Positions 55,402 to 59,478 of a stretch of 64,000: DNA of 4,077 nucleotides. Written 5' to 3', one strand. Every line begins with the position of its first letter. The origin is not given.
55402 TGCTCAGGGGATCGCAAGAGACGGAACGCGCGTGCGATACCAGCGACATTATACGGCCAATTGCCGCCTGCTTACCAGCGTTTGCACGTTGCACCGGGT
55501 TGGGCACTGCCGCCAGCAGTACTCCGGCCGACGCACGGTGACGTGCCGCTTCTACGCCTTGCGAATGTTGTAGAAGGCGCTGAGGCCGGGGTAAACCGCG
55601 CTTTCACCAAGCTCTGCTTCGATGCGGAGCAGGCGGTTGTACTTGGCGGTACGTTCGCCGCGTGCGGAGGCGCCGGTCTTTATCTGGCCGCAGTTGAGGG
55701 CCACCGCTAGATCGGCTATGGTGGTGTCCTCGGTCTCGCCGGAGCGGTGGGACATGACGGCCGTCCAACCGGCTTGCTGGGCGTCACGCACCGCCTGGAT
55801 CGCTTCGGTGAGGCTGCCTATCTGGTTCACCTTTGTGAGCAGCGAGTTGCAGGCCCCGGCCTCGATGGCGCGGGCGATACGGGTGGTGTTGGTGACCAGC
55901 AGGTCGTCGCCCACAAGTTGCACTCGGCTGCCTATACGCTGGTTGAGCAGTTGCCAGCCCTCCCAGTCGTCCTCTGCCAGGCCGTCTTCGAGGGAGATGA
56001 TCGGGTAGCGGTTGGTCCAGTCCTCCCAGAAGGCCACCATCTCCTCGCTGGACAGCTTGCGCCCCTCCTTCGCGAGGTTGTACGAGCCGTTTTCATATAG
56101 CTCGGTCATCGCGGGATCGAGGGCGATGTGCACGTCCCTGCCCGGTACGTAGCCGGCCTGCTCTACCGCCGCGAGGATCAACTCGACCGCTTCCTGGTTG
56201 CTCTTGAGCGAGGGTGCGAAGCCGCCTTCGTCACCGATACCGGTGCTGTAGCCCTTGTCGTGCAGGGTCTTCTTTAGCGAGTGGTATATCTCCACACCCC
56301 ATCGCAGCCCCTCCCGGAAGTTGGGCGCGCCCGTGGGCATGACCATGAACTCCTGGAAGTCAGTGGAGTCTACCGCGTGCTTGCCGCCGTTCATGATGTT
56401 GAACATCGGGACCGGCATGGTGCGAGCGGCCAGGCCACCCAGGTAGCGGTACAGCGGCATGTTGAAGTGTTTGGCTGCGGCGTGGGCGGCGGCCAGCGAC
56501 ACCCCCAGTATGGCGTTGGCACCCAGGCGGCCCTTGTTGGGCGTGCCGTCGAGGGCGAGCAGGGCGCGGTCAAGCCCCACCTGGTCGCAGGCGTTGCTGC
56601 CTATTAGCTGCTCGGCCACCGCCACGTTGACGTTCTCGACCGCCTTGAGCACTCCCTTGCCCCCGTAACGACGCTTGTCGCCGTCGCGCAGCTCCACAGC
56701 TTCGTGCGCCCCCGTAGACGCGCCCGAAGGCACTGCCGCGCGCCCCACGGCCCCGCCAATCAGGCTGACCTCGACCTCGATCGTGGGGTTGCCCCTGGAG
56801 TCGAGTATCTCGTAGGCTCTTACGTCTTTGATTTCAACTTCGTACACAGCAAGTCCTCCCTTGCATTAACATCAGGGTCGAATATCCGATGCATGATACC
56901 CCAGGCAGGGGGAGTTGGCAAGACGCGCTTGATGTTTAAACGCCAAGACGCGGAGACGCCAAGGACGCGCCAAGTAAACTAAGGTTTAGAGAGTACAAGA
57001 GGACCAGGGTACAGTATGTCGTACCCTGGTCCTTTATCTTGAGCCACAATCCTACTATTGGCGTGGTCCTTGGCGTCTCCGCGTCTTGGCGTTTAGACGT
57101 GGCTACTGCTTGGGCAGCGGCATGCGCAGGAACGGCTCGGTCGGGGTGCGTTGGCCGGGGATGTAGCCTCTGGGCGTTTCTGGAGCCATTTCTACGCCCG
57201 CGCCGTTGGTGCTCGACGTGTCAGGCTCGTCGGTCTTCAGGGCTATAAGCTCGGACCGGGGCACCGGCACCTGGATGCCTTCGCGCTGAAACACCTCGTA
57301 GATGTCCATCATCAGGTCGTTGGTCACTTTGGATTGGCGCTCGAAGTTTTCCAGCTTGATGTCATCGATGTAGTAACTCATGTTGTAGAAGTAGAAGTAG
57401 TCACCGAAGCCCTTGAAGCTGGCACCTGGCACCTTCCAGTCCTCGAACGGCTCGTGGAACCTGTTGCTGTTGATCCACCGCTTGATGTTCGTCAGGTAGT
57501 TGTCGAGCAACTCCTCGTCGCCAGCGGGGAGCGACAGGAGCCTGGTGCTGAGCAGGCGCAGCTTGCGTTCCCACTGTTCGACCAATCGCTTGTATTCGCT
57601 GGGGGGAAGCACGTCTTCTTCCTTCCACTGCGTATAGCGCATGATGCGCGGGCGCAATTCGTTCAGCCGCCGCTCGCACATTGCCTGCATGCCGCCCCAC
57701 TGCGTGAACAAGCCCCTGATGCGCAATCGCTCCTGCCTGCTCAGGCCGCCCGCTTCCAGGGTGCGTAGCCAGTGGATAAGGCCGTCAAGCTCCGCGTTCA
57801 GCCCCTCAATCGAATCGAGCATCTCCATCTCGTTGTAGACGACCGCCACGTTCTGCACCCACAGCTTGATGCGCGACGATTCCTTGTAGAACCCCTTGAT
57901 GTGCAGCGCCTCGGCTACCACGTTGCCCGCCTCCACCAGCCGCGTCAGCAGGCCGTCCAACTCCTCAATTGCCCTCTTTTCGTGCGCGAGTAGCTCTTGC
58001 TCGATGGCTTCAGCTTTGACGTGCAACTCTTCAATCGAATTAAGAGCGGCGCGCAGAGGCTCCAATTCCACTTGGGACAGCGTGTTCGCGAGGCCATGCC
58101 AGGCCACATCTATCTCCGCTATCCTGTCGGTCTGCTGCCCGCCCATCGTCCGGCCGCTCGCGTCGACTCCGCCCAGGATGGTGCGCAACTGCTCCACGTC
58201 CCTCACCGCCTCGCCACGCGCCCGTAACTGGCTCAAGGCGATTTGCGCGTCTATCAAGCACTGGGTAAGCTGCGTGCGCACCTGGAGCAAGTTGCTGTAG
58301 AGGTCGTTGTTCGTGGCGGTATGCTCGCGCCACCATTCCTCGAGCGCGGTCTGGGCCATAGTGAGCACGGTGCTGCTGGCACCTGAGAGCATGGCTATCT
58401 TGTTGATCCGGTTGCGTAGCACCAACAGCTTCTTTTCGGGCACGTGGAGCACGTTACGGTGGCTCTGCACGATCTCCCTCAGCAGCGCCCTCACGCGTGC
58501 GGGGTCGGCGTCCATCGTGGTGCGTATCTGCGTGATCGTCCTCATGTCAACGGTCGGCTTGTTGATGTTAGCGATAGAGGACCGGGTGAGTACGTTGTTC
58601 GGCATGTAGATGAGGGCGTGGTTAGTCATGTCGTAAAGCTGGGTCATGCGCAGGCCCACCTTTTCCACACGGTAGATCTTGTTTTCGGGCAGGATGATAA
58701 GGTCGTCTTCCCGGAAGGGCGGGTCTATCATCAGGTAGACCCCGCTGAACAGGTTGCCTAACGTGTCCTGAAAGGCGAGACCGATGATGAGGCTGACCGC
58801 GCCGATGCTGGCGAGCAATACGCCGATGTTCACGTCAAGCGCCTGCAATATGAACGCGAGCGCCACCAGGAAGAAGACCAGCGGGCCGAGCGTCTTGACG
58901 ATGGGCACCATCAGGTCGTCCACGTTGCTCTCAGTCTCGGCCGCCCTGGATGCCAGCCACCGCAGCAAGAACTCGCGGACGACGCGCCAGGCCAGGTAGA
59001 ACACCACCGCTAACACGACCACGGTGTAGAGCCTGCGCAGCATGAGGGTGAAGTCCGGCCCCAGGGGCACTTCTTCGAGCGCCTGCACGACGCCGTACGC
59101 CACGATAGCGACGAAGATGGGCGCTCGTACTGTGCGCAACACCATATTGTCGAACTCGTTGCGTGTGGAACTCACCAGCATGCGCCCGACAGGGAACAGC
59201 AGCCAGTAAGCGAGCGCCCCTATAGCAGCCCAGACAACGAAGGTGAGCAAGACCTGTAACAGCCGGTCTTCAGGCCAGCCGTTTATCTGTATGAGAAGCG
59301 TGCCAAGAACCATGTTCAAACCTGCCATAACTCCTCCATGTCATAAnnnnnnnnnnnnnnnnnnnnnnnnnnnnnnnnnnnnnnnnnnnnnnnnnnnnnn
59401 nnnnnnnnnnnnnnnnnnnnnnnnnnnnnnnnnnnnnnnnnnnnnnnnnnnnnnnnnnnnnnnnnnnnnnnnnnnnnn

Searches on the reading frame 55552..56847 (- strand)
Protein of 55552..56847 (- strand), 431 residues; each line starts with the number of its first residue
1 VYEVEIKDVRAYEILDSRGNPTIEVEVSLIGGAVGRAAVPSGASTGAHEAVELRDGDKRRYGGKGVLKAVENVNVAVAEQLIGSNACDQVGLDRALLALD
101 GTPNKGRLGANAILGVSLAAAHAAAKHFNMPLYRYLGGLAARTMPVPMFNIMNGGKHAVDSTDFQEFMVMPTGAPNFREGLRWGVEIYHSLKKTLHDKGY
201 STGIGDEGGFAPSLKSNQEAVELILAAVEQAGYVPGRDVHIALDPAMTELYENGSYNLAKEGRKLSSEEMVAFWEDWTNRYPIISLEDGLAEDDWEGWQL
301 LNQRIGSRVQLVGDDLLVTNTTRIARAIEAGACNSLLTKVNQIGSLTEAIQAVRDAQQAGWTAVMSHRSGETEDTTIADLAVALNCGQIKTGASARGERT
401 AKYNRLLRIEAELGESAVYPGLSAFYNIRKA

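Call 58: search_protein_families(library=pfam, proteins=[window:55552-56847:-], max_evalue=0.001)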
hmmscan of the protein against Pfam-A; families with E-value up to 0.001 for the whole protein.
window:55552-56847:- (431 aa): 4 families
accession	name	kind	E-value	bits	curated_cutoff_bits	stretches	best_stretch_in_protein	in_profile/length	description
PF00113.28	Enolase_C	-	3.5e-123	411.1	21.5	1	143-426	3-294/296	Enolase, C-terminal TIM barrel domain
PF03952.21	Enolase_N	-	4.8e-58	195.4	35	1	6-136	1-131/131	Enolase, N-terminal domain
PF13378.12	MR_MLE_C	-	1.2e-05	25.6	29.4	1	279-389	68-174/219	Enolase C-terminal domain-like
PF07476.17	MAAL_C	-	0.00031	20.4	27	1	303-387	134-217/249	Methylaspartate ammonia-lyase C-terminus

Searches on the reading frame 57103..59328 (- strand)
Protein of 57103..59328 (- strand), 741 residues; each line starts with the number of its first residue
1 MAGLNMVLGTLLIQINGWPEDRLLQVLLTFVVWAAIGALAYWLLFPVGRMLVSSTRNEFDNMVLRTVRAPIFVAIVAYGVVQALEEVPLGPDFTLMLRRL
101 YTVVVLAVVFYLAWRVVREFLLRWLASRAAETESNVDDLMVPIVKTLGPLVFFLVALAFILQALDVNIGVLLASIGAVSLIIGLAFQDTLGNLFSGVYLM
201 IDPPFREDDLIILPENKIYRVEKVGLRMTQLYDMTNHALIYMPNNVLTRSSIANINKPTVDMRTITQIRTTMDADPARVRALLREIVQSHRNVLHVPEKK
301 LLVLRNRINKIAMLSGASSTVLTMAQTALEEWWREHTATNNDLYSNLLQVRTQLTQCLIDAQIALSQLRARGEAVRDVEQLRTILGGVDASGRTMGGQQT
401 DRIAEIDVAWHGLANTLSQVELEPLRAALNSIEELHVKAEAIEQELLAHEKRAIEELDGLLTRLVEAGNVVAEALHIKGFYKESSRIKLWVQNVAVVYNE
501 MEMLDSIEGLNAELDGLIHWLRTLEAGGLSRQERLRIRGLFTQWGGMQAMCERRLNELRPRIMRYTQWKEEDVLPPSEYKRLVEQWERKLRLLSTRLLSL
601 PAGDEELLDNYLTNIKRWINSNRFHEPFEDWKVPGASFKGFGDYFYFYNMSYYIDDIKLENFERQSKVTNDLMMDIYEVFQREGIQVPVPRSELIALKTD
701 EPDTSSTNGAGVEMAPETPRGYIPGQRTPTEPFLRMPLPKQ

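Call 58: search_protein_families(library=pfam, proteins=[window:57103-59328:-], max_evalue=0.001)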
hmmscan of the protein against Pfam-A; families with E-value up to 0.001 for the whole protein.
window:57103-59328:- (741 aa): 1 family
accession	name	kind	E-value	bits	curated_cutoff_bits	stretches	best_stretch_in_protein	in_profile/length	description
PF00924.24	MS_channel_2nd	-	5.4e-10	39.7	20.2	1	188-256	1-67/68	Mechanosensitive ion channel, beta-domain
